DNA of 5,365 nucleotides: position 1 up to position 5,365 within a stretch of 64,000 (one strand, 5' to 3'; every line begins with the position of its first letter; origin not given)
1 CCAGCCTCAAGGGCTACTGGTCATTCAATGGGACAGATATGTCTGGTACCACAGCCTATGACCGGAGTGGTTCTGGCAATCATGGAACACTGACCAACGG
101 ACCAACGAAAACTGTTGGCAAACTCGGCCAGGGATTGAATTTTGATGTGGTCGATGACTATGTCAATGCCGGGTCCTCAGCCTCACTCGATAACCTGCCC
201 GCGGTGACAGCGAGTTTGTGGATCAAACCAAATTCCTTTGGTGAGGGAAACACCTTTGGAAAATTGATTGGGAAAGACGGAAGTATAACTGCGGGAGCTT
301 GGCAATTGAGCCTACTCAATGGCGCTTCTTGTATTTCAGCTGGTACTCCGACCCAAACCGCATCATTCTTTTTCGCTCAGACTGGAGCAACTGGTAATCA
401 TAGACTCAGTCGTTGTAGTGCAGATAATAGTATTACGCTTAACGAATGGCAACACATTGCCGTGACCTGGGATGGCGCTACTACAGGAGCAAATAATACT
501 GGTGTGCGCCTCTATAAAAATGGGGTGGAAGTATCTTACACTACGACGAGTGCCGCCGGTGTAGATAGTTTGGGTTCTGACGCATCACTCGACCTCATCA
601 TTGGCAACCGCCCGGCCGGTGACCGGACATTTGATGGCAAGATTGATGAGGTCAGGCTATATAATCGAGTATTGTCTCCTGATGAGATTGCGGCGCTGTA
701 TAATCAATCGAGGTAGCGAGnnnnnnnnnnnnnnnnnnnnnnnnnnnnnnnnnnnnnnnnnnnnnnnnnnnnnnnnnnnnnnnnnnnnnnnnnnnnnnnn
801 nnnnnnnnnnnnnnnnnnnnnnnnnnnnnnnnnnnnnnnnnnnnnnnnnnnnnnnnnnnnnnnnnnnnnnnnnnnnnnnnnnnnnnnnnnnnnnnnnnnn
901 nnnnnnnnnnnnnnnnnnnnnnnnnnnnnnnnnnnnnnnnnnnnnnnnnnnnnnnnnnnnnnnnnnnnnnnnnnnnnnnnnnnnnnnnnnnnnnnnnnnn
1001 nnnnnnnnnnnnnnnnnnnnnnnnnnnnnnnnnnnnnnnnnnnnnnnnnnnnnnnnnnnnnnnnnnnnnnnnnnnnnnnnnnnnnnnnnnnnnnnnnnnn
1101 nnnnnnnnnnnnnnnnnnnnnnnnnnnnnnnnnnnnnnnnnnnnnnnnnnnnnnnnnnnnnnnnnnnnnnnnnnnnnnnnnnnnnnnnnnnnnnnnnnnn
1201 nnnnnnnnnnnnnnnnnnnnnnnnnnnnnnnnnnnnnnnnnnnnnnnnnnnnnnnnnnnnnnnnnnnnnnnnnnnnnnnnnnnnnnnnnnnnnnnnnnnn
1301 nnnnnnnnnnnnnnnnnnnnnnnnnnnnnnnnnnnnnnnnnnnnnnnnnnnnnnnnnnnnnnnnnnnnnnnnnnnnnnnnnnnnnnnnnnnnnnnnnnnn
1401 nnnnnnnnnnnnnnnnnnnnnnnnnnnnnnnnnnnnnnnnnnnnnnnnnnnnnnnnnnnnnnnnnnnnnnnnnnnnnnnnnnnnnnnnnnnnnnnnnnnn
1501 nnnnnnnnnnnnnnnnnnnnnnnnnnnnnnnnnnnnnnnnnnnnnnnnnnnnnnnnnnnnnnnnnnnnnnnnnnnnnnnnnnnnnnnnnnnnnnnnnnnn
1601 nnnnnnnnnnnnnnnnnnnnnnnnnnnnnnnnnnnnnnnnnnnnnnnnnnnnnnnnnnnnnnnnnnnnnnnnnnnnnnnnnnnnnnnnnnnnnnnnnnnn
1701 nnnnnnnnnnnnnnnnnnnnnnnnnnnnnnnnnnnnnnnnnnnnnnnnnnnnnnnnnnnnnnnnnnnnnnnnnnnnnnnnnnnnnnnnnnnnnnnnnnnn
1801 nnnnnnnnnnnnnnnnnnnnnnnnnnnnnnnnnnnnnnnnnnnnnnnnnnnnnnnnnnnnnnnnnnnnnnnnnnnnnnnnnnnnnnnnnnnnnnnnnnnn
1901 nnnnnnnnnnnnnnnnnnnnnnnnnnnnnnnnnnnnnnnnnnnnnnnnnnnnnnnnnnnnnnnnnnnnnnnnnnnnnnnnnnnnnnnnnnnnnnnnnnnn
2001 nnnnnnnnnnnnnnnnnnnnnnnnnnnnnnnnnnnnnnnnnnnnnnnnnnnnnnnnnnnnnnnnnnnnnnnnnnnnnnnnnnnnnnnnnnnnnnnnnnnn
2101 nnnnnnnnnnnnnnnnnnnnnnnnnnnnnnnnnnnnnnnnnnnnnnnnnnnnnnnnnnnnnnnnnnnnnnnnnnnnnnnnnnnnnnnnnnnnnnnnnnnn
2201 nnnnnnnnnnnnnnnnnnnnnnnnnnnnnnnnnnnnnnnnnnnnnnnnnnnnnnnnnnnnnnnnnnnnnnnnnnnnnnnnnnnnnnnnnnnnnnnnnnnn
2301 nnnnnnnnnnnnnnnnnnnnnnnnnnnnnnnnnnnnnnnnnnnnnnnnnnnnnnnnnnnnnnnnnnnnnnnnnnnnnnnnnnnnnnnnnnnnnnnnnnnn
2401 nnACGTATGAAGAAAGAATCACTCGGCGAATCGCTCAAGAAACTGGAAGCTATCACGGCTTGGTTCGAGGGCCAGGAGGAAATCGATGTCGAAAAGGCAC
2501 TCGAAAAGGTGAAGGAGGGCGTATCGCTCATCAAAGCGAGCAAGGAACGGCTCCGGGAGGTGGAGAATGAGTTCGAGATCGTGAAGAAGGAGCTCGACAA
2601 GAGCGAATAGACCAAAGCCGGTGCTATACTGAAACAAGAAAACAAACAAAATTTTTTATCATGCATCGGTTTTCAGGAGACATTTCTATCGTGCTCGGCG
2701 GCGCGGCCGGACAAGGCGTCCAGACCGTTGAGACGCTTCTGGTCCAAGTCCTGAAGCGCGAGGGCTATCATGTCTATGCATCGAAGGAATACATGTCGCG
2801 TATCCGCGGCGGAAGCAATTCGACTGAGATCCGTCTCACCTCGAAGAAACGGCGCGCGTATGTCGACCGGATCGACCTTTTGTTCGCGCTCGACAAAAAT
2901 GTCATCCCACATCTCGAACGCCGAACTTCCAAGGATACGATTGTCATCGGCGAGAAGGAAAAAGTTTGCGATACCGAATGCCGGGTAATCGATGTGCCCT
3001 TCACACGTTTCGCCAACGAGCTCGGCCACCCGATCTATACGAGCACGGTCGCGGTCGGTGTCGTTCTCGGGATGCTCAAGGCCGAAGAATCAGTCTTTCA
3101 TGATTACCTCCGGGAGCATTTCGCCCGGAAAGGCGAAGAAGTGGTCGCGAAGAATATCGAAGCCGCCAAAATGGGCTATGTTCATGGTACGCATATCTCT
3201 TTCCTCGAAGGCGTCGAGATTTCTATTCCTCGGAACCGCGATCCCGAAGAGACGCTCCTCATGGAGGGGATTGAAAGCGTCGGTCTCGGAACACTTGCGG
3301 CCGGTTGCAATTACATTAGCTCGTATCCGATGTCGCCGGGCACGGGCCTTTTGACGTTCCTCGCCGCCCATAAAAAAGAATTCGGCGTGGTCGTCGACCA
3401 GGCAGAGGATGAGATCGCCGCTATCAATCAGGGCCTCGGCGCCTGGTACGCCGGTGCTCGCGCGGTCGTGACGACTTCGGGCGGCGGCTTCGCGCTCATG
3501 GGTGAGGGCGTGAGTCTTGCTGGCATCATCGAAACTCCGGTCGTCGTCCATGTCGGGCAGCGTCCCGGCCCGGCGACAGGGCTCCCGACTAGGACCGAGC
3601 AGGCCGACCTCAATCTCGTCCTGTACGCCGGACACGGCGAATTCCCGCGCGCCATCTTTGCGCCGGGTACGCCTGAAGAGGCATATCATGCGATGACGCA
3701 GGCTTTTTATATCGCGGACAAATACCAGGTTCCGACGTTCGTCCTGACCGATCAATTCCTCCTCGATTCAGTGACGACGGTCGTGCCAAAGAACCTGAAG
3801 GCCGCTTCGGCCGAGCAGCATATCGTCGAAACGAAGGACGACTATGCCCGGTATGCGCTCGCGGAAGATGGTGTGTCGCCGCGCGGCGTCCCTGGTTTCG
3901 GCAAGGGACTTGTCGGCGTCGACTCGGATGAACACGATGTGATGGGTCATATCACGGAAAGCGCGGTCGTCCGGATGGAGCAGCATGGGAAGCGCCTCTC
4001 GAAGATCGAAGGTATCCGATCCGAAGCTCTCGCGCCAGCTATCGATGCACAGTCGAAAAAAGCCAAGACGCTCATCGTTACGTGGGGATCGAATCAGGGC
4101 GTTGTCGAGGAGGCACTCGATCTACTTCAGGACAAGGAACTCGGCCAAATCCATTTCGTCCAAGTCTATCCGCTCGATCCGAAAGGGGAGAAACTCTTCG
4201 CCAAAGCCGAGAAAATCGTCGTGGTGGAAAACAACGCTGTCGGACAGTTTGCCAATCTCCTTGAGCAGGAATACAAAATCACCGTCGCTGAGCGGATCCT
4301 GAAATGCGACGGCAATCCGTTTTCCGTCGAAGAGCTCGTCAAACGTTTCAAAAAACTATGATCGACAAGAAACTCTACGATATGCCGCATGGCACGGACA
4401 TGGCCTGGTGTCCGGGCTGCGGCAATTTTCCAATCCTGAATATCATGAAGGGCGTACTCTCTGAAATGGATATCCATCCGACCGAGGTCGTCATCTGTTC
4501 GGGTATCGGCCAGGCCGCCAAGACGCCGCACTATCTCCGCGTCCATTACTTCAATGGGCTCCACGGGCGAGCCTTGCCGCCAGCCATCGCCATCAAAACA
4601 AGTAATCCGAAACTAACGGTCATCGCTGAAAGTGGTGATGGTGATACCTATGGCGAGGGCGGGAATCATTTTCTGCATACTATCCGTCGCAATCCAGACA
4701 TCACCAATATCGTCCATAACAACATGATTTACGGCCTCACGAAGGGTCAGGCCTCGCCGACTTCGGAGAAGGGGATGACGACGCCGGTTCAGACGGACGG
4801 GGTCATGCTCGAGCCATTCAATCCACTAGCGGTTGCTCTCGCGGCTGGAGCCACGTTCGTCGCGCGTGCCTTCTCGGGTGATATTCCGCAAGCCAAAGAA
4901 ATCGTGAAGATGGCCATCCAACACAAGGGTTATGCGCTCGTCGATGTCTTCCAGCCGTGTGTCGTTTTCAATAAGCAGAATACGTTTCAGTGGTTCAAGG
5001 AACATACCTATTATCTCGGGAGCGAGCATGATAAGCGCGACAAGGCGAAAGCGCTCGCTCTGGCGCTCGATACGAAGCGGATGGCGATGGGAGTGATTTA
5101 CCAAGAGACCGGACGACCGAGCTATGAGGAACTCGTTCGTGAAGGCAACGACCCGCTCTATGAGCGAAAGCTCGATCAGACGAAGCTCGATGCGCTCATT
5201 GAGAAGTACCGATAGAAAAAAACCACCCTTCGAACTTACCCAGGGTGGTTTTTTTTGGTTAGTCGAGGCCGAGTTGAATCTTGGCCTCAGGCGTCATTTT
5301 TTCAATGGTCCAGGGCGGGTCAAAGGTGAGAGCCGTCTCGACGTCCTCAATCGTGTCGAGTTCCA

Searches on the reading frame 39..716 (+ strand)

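Call 72: search_protein_families(library=pfam, proteins=[window:39-716:+], max_evalue=0.0001)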
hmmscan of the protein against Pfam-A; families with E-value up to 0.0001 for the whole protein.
window:39-716:+ (225 aa): 1 family
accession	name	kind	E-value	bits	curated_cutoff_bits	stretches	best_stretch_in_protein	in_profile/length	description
PF13385.13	Laminin_G_3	-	5.4e-27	95.2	27.6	1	39-218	4-151/151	Concanavalin A-like lectin/glucanases superfamily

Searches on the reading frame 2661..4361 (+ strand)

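Call 71: search_protein_families(library=pfam, proteins=[window:2661-4361:+], max_evalue=0.0001)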
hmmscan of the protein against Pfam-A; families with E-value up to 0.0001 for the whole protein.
window:2661-4361:+ (566 aa): 2 families
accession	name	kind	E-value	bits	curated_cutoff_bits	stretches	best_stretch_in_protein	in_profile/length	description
PF01855.24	POR_N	-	2.4e-49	168.6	27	1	210-438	2-225/231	Pyruvate flavodoxin/ferredoxin oxidoreductase, thiamine diP-bdg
PF01558.24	POR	-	1.1e-30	107.5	27.4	1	16-173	1-172/173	Pyruvate ferredoxin/flavodoxin oxidoreductase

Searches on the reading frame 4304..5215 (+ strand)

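Call 71: search_protein_families(library=pfam, proteins=[window:4304-5215:+], max_evalue=0.0001)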
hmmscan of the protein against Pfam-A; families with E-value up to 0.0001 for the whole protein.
window:4304-5215:+ (303 aa): 2 families
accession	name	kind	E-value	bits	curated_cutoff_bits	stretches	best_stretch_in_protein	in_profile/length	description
PF02775.26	TPP_enzyme_C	-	9.9e-29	100.5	21.9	1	72-215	16-151/151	Thiamine pyrophosphate enzyme, C-terminal TPP binding domain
PF12367.13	PFO_beta_C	-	4.1e-21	75.2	24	1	219-280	1-63/66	Pyruvate ferredoxin oxidoreductase beta subunit C terminal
